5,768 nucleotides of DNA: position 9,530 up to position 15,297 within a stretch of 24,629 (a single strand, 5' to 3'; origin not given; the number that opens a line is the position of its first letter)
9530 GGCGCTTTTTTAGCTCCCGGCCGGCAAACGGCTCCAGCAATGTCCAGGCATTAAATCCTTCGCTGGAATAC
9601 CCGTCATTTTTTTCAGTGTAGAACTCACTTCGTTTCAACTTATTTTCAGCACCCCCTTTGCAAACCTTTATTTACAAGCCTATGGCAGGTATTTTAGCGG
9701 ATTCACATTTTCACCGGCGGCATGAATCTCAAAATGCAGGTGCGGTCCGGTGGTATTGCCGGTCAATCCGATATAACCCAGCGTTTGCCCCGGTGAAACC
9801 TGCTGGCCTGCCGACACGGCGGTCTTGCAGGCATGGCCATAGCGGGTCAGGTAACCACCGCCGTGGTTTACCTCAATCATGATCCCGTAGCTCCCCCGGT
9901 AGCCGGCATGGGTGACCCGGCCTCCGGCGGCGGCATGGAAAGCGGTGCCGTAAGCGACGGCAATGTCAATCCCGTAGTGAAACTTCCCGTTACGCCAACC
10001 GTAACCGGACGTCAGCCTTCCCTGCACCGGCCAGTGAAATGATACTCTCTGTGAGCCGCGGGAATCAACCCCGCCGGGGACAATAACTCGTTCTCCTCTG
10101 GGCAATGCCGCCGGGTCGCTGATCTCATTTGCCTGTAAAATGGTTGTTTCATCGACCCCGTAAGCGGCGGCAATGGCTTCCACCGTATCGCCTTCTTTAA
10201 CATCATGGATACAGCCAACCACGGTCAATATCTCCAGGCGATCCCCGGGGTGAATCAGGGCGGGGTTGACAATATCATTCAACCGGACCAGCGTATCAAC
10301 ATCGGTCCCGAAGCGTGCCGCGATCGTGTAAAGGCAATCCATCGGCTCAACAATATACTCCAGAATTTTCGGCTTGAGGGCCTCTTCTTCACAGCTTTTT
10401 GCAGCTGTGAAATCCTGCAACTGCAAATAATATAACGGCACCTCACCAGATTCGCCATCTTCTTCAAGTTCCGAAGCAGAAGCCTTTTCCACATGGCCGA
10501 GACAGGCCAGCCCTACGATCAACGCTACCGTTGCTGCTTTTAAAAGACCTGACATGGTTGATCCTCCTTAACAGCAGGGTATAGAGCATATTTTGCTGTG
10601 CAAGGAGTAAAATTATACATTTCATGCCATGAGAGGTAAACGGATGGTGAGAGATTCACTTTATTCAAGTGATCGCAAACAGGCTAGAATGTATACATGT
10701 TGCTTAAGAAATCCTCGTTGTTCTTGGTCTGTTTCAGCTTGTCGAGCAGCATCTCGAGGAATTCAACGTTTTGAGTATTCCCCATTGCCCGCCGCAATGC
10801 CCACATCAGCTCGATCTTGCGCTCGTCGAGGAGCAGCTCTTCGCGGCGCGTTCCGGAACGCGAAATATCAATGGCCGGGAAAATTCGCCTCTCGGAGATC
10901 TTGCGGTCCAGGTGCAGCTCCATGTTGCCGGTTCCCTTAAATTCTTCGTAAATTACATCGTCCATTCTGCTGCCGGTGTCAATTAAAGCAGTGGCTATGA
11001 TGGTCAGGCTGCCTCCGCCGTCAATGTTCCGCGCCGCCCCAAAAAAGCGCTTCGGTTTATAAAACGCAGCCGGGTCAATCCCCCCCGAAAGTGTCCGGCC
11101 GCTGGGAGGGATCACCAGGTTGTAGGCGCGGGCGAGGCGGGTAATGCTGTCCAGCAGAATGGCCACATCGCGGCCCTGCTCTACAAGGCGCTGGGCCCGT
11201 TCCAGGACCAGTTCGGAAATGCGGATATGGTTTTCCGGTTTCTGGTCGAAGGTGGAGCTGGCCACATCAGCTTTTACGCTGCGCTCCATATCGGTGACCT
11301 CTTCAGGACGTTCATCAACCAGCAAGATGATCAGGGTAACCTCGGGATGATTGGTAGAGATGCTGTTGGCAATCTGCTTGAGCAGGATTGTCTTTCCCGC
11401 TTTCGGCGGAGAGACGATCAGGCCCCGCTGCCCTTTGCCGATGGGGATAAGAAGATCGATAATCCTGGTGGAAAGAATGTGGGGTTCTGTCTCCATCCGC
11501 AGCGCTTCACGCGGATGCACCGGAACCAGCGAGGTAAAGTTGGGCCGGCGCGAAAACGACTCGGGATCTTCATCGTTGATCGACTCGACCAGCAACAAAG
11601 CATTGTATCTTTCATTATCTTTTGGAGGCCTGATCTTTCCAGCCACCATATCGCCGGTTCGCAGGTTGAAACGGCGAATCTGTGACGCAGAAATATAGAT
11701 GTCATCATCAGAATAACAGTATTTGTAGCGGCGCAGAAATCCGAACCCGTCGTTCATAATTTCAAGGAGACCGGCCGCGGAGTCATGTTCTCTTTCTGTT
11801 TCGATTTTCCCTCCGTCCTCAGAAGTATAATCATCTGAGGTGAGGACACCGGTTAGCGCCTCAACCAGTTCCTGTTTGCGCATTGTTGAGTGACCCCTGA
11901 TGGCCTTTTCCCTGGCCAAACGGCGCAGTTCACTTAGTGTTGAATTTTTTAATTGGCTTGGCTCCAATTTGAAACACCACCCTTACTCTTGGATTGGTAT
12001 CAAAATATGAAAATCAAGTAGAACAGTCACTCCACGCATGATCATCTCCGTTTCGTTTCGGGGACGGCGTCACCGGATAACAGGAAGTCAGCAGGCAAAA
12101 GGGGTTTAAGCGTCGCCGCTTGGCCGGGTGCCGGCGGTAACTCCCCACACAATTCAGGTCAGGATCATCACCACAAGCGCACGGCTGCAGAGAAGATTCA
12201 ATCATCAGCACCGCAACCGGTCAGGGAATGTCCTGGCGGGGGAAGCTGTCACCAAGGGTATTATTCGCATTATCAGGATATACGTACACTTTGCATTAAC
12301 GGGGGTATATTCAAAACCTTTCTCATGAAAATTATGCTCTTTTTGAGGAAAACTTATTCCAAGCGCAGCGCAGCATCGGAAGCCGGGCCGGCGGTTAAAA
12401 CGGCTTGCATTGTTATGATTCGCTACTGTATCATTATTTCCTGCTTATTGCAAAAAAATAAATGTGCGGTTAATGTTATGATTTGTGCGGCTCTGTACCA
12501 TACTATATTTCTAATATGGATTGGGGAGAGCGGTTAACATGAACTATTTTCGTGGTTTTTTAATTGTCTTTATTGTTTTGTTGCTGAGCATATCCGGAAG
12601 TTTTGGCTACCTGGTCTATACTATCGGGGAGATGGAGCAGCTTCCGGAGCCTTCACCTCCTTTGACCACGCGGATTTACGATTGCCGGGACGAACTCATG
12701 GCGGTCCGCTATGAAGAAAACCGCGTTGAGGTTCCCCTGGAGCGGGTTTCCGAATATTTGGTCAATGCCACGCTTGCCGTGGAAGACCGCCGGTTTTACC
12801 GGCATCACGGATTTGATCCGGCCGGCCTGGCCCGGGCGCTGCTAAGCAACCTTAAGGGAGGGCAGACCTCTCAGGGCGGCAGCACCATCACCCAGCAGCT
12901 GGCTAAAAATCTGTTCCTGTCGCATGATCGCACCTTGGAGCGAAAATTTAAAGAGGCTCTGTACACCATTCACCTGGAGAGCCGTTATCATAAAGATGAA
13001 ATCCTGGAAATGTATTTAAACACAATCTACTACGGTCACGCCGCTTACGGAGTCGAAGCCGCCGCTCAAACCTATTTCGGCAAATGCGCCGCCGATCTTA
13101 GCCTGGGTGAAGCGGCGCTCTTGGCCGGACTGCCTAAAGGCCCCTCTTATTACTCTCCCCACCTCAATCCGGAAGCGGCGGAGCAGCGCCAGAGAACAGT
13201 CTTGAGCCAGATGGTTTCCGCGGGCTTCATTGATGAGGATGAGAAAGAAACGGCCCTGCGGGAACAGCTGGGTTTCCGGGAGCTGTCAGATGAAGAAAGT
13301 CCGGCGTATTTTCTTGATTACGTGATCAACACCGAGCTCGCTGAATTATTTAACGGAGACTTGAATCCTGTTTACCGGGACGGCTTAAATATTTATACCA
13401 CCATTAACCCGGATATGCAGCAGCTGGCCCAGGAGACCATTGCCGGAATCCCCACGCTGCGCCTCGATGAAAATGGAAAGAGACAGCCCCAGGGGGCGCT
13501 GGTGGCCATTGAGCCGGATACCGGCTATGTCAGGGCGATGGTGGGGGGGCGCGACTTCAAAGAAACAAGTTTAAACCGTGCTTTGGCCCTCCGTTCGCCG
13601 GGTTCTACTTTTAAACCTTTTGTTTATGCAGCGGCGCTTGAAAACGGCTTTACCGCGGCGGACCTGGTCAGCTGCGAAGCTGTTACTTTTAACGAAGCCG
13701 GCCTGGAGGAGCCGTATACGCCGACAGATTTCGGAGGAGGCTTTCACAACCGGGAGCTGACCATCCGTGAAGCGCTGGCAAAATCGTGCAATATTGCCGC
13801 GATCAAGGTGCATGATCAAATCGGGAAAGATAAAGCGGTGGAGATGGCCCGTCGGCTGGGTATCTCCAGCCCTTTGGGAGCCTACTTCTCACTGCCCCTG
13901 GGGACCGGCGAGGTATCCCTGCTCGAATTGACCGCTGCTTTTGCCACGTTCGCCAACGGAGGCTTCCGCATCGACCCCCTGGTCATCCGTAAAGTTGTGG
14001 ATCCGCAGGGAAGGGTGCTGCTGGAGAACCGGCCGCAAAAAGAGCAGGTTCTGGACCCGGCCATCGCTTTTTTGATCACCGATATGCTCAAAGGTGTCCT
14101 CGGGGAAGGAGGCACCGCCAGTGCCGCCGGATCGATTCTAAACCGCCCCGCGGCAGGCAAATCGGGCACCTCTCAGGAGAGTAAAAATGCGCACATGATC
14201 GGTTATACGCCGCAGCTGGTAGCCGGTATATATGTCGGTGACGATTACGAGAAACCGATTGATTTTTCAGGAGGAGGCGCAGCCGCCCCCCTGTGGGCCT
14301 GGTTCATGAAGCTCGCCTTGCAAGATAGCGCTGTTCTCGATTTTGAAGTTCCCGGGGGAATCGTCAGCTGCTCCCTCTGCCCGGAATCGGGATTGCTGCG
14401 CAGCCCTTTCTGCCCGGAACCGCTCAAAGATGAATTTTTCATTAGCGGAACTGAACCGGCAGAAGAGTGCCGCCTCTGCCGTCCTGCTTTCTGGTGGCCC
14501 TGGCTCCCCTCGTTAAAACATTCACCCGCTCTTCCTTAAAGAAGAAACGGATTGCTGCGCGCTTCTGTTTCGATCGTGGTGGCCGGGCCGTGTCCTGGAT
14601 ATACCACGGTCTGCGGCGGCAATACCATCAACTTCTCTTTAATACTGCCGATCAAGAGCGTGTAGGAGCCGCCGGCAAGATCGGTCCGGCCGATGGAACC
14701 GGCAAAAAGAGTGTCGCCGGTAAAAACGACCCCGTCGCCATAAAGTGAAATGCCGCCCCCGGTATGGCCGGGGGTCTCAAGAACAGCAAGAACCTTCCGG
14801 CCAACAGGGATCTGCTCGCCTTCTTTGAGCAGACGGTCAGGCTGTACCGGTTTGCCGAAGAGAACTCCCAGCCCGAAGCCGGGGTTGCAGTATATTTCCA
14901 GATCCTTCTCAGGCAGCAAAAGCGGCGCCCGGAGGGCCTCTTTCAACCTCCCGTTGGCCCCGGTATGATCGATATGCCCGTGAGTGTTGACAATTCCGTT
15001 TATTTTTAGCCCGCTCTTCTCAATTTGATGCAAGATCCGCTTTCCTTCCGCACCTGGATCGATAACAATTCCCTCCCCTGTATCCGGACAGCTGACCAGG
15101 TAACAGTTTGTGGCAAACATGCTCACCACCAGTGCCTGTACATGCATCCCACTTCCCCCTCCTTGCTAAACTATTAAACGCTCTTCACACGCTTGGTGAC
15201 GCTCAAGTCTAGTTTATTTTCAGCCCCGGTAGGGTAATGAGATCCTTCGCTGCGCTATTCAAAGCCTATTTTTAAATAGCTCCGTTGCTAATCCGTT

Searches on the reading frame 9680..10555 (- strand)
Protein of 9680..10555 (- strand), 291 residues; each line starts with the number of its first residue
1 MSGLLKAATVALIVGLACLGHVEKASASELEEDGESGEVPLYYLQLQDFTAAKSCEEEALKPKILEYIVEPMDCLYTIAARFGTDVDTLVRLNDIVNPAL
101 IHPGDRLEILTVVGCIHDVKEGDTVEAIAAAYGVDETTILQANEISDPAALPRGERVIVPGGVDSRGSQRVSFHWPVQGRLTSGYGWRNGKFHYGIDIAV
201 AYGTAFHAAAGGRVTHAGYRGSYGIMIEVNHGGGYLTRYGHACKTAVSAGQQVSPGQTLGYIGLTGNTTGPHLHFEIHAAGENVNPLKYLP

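Call 4: search_protein_families(library=pfam, proteins=[window:9680-10555:-])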
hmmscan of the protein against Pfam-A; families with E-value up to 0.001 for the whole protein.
window:9680-10555:- (291 aa): 4 families
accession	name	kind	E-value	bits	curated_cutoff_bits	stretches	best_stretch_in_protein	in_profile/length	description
PF01551.29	Peptidase_M23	-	1.4e-30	105.7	28.7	1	191-286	1-96/96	Peptidase family M23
PF01476.26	LysM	-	2.6e-23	82.1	20.9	2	117-160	1-43/43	LysM domain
PF23473.1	LysM3_LYK4_5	-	2.9e-10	40.5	29.3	1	119-147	7-35/48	LYK4/5 LysM3 domain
PF23446.1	LysM1_NFP_LYK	-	3.9e-05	24.9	36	0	124-160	17-54/60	NFP/LYK LysM1 domain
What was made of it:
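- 9680..10555 (-): Secreted LysM-LysM-M23 metallo-endopeptidase with intact HxxxD and HxH motifs, 41 nt upstream of murE; probably co-transcribed. Pfam (call 4).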

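Call 64: search_protein_families(library=ncbifam, proteins=[window:9680-10555:-], max_evalue=1e-10)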
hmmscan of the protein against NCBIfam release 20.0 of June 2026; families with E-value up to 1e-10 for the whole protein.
window:9680-10555:- (291 aa): 14 families
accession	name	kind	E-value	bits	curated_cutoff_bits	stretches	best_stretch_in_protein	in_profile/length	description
NF050804.1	CellDivDipMCaul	equivalog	4.1e-33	115.1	900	1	169-280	503-616/634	cell division endopeptidase DipM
NF040883.1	amid_act_ActS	equivalog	7.7e-30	103.9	375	1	167-291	112-234/242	amidase activator ActS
NF052336.1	PdgHdaseHSB100310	equivalog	3.6e-28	98.8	500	1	169-284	31-148/316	peptidoglycan hydrolase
NF041208.1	celldiv_DipM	equivalog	2.3e-25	89.7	740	1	67-290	186-417/419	cell division endopeptidase DipM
NF008123.1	PRK10871.1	equivalog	1.1e-24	87.5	311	1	167-291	240-363/365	murein hydrolase activator NlpD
NF008652.0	PRK11649.1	equivalog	3.7e-22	78.6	341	1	193-288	313-408/439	murein DD-endopeptidase MepM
NF008644.1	PRK11637.1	equivalog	2.5e-19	69.5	270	1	170-290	261-383/385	murein hydrolase activator EnvC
NF052530.1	Heli_ShapePgp3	exception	3.9e-19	68.8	300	1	172-290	140-264/270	peptidoglycan metallopeptidase Pgp3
NF053825.1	PdgNdpepShyA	equivalog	1.7e-17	63.3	700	1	193-288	296-391/425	peptidoglycan DD-endopeptidase ShyA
NF053824.1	PdgNdpepShyC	equivalog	1.7e-16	60.2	700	1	191-286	294-389/429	peptidoglycan DD-endopeptidase ShyC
NF052529.1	PG_M23_Pgp6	exception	4.3e-16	58.6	600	1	191-289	333-431/452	peptidoglycan metallopeptidase Pgp6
NF053738.1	S2SprSpoIIQBc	equivalog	2.7e-14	53.4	250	1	194-290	123-223/232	stage II sporulation protein SpoIIQ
TIGR02899.1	spore_safA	subfamily_domain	2.4e-12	46.6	67.85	0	71-109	3-42/44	SafA/ExsA family spore coat assembly protein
NF047755.1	LIC_10271_M23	exception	4.3e-12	46.2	180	0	116-286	26-205/207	LIC_10271 family cell wall hydrolase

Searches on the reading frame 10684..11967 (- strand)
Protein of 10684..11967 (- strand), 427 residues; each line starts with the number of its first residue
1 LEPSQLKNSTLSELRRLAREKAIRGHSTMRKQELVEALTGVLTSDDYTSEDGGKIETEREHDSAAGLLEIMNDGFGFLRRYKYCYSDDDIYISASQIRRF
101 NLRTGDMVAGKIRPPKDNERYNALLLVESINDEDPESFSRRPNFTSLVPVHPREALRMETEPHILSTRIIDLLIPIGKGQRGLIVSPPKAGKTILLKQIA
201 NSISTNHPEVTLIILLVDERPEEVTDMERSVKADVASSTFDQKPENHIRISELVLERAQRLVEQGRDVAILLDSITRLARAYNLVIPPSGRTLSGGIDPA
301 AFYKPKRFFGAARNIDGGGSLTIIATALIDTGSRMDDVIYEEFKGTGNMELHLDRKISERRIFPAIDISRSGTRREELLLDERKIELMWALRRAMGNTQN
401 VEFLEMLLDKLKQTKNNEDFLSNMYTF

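Call 5: search_protein_families(library=pfam, proteins=[window:10684-11967:-])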
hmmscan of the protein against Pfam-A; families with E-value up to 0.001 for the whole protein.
window:10684-11967:- (427 aa): 3 families
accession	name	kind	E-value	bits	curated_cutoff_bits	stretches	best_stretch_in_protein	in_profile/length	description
PF07497.18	Rho_RNA_bind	-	2.8e-32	110.8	27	1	65-136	2-73/73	Rho termination factor, RNA-binding domain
PF00006.31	ATP-synt_ab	-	1.7e-26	93.6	29.5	1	167-371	2-211/213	ATP synthase alpha/beta family, nucleotide-binding domain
PF07498.18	Rho_N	-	7.2e-09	35.9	24.9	1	5-38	1-34/43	Rho termination factor, N-terminal domain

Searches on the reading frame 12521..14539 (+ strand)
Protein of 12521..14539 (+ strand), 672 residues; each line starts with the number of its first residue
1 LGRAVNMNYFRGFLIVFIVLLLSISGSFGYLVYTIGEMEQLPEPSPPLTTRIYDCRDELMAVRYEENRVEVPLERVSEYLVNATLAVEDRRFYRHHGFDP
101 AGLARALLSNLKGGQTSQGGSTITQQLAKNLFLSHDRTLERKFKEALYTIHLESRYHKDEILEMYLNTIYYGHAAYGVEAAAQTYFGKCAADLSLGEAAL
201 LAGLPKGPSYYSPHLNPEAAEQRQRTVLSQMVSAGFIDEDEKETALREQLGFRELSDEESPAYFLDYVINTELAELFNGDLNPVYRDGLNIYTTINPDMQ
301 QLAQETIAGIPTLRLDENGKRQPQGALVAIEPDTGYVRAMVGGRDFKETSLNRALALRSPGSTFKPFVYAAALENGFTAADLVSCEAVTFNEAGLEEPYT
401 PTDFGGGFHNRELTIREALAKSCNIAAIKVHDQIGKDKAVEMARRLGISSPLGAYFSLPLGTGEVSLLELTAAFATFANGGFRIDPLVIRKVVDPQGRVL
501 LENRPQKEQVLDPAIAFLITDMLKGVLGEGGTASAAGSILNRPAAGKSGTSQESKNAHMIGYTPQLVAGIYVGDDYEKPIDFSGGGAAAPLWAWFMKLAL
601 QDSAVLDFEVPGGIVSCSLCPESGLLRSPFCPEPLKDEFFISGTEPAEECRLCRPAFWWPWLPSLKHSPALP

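Call 5: search_protein_families(library=pfam, proteins=[window:12521-14539:+])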
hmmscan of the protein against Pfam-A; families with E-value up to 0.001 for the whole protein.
window:12521-14539:+ (672 aa): 2 families
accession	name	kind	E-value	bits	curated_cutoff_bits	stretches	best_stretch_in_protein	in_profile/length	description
PF00912.28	Transgly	-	2.9e-69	232.5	27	1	61-231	7-177/178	Transglycosylase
PF00905.27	Transpeptidase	-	2.4e-32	112.8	22.1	1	325-591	1-293/299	Penicillin binding protein transpeptidase domain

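Call 64: search_protein_families(library=ncbifam, proteins=[window:12521-14539:+], max_evalue=1e-10)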
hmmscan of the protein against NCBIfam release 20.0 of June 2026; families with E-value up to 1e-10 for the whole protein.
window:12521-14539:+ (672 aa): 15 families
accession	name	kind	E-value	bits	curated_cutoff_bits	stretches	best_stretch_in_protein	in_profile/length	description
TIGR02074.1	PBP_1a_fam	subfamily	1.6e-181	604.8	508.75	1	68-601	2-534/535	PBP1A family penicillin-binding protein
NF051885.1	tranpepglycosPbpC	equivalog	1e-152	510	900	1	49-611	56-605/632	multimodular transpeptidase-transglycosylase PbpC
TIGR02071.1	PBP_1b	equivalog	7.2e-112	374.9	717.75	1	64-614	143-695/729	penicillin-binding protein 1B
NF008643.0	PRK11636.1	equivalog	4.9e-109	365.8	1263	2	20-307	15-303/850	peptidoglycan glycosyltransferase/peptidoglycan DD-transpeptidase MrcA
TIGR02073.1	PBP_1c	equivalog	4e-103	346.4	494.2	1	60-651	25-591/728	penicillin-binding protein 1C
NF038276.1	strep_PBP2A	exception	4.8e-95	319.3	1100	1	14-573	44-607/716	penicillin-binding protein PBP2A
NF007061.0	PRK09506.1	equivalog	6.6e-84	282.2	1120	1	63-618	206-763/825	bifunctional glycosyl transferase/transpeptidase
NF038272.1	strep_PBP1A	exception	2.5e-83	280.5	1075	1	12-556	13-564/658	penicillin-binding protein PBP1A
NF011423.0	PRK14850.1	equivalog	1.5e-76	258.4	1275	1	65-614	154-705/764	penicillin-binding protein 1b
NF038274.1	strep_PBP1B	exception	5.9e-65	219.9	1225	2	13-239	19-267/745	penicillin-binding protein PBP1B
NF008414.0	PRK11240.1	equivalog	6.7e-61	206.3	1121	1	68-607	64-572/774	peptidoglycan glycosyltransferase PbpC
TIGR02070.1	mono_pep_trsgly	equivalog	5.1e-48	163.5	182.65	1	64-234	51-221/224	monofunctional biosynthetic peptidoglycan transglycosylase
NF010008.0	PRK13481.1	equivalog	1.1e-40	139.6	270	1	57-247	71-265/269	glycosyltransferase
TIGR03423.1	pbp2_mrdA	equivalog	1.5e-26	93.1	455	0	463-556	435-531/593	penicillin-binding protein 2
TIGR02214.1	spoVD_pbp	equivalog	5.5e-11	41.5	688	0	464-555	407-498/636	stage V sporulation protein D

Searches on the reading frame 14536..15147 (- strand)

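Call 5: search_protein_families(library=pfam, proteins=[window:14536-15147:-])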
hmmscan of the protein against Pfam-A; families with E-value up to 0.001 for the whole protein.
window:14536-15147:- (203 aa): 2 families
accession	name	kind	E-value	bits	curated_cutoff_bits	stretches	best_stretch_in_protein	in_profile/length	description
PF00753.33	Lactamase_B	-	2.9e-34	119.2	22.7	1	12-186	5-196/196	Metallo-beta-lactamase superfamily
PF12706.13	Lactamase_B_2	-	0.00013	22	27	1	27-90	3-65/200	Beta-lactamase superfamily domain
